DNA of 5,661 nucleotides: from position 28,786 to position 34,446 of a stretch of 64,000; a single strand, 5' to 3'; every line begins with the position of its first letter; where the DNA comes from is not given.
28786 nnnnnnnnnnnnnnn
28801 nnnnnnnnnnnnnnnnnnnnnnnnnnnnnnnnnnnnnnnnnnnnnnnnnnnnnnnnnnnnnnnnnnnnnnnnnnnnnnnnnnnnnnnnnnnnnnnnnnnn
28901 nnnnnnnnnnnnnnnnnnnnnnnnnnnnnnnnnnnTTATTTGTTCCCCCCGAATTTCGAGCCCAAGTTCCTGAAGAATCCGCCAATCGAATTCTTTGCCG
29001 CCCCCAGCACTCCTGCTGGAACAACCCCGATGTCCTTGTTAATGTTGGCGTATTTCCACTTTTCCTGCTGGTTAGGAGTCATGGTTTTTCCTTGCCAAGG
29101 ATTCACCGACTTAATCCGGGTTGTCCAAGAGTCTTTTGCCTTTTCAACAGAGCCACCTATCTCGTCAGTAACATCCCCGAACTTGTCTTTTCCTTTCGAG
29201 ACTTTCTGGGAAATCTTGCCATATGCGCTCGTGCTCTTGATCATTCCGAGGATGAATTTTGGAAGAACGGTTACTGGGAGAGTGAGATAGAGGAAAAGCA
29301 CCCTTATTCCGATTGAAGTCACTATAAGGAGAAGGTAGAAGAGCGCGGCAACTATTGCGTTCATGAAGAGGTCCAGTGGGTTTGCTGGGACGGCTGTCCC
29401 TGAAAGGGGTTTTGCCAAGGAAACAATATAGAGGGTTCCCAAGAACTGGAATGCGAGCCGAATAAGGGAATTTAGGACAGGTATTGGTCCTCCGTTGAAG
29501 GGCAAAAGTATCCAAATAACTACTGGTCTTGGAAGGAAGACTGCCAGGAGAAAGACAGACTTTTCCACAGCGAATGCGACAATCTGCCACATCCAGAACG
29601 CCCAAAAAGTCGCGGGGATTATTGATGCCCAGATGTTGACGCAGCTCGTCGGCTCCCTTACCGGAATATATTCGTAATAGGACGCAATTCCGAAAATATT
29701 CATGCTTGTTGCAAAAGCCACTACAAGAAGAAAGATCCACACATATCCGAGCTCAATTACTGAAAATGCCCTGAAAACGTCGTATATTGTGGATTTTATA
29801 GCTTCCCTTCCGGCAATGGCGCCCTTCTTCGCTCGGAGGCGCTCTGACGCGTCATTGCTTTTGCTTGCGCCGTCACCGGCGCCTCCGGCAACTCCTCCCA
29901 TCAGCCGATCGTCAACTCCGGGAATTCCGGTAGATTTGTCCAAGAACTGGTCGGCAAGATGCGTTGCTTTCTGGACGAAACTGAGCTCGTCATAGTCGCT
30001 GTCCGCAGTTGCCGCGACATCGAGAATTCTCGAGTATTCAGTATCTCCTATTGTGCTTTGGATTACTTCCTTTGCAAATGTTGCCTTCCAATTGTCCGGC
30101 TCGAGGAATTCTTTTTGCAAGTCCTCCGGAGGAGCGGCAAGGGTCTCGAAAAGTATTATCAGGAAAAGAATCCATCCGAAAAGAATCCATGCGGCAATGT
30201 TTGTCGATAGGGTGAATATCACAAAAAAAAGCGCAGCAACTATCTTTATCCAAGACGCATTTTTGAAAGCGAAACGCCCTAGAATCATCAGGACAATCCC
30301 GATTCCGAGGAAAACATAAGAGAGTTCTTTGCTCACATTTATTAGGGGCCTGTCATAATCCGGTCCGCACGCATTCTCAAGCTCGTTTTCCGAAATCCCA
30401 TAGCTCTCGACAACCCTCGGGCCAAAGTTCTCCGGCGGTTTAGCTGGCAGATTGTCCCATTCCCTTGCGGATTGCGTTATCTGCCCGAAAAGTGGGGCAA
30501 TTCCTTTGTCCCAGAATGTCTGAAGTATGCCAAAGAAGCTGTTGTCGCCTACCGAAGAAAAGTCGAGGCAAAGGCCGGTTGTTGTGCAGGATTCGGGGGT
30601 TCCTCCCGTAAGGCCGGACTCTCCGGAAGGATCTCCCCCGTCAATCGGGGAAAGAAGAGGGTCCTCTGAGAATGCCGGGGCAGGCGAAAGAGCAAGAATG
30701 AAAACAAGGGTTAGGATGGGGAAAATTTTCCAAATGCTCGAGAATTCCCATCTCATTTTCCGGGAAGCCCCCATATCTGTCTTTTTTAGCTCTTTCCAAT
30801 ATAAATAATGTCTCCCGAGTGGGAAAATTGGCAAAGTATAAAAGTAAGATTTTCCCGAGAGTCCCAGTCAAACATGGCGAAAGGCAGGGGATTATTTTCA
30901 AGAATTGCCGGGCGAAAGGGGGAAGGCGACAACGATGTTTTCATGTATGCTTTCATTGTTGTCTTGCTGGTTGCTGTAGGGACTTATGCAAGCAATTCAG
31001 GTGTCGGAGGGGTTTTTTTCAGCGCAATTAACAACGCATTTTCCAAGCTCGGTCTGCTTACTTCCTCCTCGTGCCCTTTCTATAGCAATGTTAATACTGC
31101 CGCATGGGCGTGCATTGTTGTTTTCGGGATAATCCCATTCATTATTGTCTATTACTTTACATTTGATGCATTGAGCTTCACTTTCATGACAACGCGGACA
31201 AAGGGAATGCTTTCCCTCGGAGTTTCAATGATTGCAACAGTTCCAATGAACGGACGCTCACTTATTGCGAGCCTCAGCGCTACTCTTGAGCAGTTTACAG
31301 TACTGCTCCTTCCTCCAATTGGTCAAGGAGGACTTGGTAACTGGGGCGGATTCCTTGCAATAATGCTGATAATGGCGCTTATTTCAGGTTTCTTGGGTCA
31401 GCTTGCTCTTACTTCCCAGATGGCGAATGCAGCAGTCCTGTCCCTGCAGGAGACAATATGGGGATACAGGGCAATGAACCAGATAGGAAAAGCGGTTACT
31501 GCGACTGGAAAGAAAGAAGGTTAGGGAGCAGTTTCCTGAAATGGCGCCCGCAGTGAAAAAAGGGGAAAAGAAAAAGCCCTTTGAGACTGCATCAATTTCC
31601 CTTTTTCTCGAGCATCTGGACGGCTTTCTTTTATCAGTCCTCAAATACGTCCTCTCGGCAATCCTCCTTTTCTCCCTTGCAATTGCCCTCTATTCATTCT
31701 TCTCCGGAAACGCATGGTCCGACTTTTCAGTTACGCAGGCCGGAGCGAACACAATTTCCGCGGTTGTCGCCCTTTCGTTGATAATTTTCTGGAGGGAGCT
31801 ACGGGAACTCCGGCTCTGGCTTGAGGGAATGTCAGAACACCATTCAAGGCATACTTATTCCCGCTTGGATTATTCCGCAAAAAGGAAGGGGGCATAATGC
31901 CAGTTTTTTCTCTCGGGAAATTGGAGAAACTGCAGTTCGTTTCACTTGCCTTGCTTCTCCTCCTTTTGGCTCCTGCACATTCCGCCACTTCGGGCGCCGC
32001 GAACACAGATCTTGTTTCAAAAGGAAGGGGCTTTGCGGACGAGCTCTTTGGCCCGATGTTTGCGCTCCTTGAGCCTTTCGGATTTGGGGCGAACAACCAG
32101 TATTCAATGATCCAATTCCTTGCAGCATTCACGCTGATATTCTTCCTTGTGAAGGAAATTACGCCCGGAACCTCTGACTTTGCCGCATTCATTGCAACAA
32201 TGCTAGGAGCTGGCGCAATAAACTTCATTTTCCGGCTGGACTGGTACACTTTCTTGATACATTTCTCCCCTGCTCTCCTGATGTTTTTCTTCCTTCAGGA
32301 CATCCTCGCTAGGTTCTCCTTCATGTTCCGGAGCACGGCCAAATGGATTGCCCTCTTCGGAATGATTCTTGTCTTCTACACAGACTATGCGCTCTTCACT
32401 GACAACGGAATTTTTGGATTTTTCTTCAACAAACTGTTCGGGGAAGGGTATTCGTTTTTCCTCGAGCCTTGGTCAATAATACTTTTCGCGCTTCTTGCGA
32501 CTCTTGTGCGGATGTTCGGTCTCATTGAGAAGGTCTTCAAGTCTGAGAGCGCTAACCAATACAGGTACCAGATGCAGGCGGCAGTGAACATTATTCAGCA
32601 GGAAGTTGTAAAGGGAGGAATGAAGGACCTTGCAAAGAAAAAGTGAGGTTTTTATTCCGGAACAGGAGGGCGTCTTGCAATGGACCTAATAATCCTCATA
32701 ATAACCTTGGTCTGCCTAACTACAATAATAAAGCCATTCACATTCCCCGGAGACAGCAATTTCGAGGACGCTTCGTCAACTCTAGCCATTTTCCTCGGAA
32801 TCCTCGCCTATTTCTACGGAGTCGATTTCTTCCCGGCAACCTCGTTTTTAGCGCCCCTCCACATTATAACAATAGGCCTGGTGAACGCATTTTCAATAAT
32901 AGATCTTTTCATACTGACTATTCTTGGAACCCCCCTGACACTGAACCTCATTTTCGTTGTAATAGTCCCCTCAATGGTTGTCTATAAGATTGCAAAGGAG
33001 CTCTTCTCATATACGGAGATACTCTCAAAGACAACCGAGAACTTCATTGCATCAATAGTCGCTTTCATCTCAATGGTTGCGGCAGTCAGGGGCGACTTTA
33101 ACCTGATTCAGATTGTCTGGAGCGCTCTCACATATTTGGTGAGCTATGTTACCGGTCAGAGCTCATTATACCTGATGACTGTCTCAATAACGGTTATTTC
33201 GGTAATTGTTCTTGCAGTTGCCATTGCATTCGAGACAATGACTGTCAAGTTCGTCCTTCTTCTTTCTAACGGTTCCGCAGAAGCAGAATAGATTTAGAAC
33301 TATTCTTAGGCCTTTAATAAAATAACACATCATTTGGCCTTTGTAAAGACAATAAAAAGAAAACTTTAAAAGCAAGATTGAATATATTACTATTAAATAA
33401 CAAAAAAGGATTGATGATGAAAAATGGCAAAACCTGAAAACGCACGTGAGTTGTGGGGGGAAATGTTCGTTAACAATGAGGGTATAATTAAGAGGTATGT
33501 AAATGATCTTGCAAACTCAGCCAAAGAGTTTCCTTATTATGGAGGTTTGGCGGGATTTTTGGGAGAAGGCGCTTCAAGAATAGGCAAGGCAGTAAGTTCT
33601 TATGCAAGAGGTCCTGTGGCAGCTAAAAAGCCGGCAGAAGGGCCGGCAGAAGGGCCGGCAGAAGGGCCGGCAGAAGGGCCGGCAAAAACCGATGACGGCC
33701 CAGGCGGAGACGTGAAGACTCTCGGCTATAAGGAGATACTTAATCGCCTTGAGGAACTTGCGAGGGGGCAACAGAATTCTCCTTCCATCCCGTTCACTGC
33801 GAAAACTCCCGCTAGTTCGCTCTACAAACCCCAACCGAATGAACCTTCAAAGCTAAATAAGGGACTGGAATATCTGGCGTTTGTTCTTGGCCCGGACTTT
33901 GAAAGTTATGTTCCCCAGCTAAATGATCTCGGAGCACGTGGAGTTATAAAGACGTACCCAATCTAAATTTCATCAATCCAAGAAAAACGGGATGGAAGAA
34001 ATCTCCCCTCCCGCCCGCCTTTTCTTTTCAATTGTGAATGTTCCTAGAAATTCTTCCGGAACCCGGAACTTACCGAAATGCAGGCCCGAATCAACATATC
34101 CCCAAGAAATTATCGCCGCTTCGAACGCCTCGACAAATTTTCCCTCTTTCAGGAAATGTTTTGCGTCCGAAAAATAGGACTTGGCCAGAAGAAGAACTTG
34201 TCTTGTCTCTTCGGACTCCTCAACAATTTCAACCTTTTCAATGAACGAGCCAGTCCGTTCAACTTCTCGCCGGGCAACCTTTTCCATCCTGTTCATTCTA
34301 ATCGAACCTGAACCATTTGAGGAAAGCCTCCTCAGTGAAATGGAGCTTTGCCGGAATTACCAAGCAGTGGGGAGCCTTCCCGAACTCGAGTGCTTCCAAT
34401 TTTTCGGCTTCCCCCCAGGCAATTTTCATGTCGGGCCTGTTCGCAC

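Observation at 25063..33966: Divergent 13-gene membrane-protein locus built from one expanded paralog family: candidate undescribed envelope apparatus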

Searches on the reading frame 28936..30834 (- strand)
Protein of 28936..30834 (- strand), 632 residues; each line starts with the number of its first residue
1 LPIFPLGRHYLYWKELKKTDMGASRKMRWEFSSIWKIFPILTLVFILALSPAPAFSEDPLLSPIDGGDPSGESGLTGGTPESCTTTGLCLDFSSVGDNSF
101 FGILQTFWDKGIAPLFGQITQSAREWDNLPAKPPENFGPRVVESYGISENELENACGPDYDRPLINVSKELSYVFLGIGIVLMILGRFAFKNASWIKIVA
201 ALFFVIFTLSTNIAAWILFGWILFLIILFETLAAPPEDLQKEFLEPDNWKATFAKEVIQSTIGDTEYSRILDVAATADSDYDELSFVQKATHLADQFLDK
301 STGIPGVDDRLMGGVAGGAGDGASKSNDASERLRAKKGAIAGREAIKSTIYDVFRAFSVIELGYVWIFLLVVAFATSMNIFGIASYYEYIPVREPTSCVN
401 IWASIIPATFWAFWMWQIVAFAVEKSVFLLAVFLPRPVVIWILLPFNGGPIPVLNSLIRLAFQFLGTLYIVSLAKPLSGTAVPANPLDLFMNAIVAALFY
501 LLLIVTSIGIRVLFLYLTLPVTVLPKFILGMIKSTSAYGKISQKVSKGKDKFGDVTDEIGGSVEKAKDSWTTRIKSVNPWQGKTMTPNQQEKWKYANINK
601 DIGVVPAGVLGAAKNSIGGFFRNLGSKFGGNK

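Call 3: search_protein_families(library=pfam, max_evalue=1, proteins=[window:28936-30834:-])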
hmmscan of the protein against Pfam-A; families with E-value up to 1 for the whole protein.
window:28936-30834:- (632 aa): 0 families

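Call 8: search_protein_families(library=phrogs, max_evalue=0.1, proteins=[window:28936-30834:-])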
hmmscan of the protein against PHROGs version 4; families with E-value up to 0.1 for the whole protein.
window:28936-30834:- (632 aa): 0 families

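Call 9: search_protein_families(library=ncbifam, max_evalue=0.1, proteins=[window:28936-30834:-])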
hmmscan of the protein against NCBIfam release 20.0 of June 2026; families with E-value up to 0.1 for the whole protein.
window:28936-30834:- (632 aa): 0 families

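Call 10: find_homologous_proteins(query=window:28936-30834:-, max_evalue=0.001)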
Query window:28936-30834:- (632 aa): 2 proteins with E <= 0.001 among 8000 candidates.
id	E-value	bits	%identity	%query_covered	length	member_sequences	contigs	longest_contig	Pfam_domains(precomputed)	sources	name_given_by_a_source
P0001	0.0e+0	1163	84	96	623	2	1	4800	-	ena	-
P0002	0.0e+0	1063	80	96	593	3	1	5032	-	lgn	-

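Call 11: find_encoding_contigs(protein=P0001, flank=10000)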
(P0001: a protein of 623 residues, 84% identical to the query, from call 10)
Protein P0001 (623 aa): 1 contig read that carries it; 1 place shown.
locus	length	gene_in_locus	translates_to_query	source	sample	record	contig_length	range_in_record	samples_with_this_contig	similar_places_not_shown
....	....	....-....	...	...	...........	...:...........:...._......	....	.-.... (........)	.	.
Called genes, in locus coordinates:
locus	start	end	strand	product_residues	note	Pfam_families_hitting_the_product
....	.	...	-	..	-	?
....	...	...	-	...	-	-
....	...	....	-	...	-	-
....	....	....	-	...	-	-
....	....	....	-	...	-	-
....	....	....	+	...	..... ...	-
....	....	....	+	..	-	?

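Call 12: find_encoding_contigs(protein=P0002, flank=10000)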
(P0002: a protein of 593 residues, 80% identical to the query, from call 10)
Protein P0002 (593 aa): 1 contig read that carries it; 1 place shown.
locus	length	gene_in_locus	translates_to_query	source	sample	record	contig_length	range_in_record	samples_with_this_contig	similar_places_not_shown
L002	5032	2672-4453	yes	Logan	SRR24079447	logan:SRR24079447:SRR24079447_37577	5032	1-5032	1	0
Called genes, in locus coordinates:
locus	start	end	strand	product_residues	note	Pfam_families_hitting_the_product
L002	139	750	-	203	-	-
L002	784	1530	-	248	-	-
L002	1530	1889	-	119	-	-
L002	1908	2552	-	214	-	-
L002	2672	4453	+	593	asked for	-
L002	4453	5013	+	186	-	-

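Call 26: find_homologous_proteins(query=A2, max_evalue=0.01)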
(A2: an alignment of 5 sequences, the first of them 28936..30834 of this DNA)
Query A2 (5 sequences) (632 aa, profile of the alignment): 3 proteins with E <= 0.01 among 8000 candidates.
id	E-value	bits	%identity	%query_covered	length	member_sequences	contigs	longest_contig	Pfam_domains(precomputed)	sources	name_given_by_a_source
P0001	2.6e-297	1005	84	96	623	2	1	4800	-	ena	-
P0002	1.8e-285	966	80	96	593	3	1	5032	-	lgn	-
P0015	5.6e-126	440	72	49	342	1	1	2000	-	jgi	-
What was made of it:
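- Tried and rejected: It found only close relatives (calls 10, 26).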

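Call 36: search_solved_structures(query=A2, max_evalue=10)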
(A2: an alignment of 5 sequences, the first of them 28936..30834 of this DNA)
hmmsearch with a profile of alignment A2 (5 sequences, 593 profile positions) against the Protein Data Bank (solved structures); distinct sequences matched with E-value up to 10: 3.
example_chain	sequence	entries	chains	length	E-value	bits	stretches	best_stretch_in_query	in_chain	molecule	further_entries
7muc_AN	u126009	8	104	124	0.51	12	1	8-76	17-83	Neurogenic locus notch | Neurogenic locus notch protein homolog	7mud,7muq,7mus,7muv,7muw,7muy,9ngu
1ps2_A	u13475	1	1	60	3.1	9.4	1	42-70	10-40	PS2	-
1hi7_A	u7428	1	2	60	3.1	9.4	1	42-70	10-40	PS2 PROTEIN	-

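Call 74: predict_structure(alignment_id=A8)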
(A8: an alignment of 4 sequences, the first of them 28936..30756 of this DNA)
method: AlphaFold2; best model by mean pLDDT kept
length: 606 residues; sequences in the alignment: 4
mean_pLDDT: 34.6   pTM: 0.19
mean pLDDT of the five models: 34.6, 34.0, 33.5, 33.0, 30.4
residues with pLDDT >= 90: 0; 70-90: 0; 50-70: 5; < 50: 601
segments of 3 or more residues with pLDDT < 50: 1-467, 470-477, 483-606
pLDDT, mean of each block of 10 residues (from residue 1): 30 35 27 24 25 32 36 39 39 30 28 30 35 30 35 37 39 44 43 46 37 37 43 39 39 38 37 29 26 28 32 32 37 37 42 35 30 31 40 37 32 32 31 35 32 35 46 49 43 40 33 28 28 29 29 35 41 31 30 30 27
secondary structure, 60 per line:
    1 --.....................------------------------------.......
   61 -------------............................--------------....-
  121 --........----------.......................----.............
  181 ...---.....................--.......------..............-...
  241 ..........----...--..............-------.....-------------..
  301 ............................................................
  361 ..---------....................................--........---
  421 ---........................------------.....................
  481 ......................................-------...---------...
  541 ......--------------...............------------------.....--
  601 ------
elements in order: H3-23 H54-60 H74-101 H116-119 H123-130 H141-163 H168-183 H187-207 H210-216 H223-236 H238-250 H260-273 H281-285 H299-362 H372-407 H410-417 H424-447 H460-518 H538-546 H561-575 H594-598
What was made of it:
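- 28936..30774 (-): m632: large polytopic protein (606-612 aa after start correction). It has a Sec-type signal peptide and an N-terminal ectodomain with conserved Cys residues. It also has about 8 hydrophobic segments and a basic C-terminal tail ending in an IG/LG motif. The AF2 model is unusable (pLDDT 35, call 74).
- On T4SS-derived systems (conjugative T4SS, Ced, Ted): m632 could not be tested by fold because its model has pLDDT 35 (call 74).
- The model of m632 failed (pLDDT 35, call 74).
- Tried and rejected: With only 4 close sequences allowed, pLDDT was 35, so no fold search was run (call 74).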

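Call 98: search_protein_families(library=padloc, max_evalue=0.01, proteins=[window:28936-30756:-])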
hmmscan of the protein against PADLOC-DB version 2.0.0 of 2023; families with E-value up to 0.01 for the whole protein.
window:28936-30756:- (606 aa): 0 families

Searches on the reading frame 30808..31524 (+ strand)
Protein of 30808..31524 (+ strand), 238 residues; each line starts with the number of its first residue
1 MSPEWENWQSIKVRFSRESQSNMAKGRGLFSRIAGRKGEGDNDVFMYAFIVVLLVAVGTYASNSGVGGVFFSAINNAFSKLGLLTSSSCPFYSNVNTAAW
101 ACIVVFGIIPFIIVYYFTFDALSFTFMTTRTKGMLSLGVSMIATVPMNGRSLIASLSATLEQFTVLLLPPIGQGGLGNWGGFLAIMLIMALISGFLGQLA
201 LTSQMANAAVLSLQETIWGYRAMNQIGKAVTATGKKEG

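Call 4: search_protein_families(library=pfam, max_evalue=1, proteins=[window:30808-31524:+])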
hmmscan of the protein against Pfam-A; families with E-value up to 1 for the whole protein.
window:30808-31524:+ (238 aa): 0 families

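Call 8: search_protein_families(library=phrogs, max_evalue=0.1, proteins=[window:30808-31524:+])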
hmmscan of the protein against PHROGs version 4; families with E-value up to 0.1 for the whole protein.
window:30808-31524:+ (238 aa): 1 family
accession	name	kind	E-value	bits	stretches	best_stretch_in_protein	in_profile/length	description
phrog_21437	-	moron, auxiliary metabolic gene and host takeover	3.3e-05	24.5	1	112-182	170-240/350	membrane protein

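Call 9: search_protein_families(library=ncbifam, max_evalue=0.1, proteins=[window:30808-31524:+])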
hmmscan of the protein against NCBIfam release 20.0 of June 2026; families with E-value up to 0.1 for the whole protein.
window:30808-31524:+ (238 aa): 0 families

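Call 51: search_dna_similar(query=window:30874-31524:+, collection=phages, mode=protein, max_evalue=0.01)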
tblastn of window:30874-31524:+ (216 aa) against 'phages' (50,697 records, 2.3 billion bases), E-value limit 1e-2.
No match.

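Call 98: search_protein_families(library=padloc, max_evalue=0.01, proteins=[window:30874-31524:+])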
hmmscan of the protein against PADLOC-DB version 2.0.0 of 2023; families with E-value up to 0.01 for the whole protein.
window:30874-31524:+ (216 aa): 0 families

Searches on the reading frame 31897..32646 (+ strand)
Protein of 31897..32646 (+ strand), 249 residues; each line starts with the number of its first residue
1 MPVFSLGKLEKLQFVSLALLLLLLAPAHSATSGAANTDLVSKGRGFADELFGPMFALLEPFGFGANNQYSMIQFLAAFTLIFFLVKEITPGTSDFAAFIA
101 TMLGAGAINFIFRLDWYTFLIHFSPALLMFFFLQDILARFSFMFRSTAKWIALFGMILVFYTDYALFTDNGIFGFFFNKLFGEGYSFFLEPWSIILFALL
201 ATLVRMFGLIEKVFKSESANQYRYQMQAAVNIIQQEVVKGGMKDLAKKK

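Call 4: search_protein_families(library=pfam, max_evalue=1, proteins=[window:31897-32646:+])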
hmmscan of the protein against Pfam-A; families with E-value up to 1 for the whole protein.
window:31897-32646:+ (249 aa): 1 family
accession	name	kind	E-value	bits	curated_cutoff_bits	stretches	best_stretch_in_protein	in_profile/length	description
PF09990.14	DUF2231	-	0.011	16.2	26.4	1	120-208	8-97/139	Predicted membrane protein (DUF2231)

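Call 8: search_protein_families(library=phrogs, max_evalue=0.1, proteins=[window:31897-32646:+])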
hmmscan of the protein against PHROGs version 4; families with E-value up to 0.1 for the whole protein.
window:31897-32646:+ (249 aa): 0 families

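Call 9: search_protein_families(library=ncbifam, max_evalue=0.1, proteins=[window:31897-32646:+])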
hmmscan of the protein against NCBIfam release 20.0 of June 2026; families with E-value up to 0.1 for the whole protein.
window:31897-32646:+ (249 aa): 0 families

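Call 98: search_protein_families(library=padloc, max_evalue=0.01, proteins=[window:31897-32646:+])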
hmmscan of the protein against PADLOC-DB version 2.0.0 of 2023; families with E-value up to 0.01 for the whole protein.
window:31897-32646:+ (249 aa): 0 families

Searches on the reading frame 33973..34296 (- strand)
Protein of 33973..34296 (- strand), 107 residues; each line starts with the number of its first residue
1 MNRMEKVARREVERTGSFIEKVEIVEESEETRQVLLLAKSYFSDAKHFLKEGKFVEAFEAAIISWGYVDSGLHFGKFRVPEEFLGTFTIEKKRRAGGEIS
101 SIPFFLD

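Call 13: search_protein_families(library=pfam, max_evalue=0.001, proteins=[window:33973-34296:-])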
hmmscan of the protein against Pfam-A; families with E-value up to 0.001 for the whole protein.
window:33973-34296:- (107 aa): 1 family
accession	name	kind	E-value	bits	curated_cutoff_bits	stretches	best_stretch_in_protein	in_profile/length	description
PF04010.18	DUF357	-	3.5e-11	43.4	29.4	1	28-77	24-73/73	Protein of unknown function (DUF357)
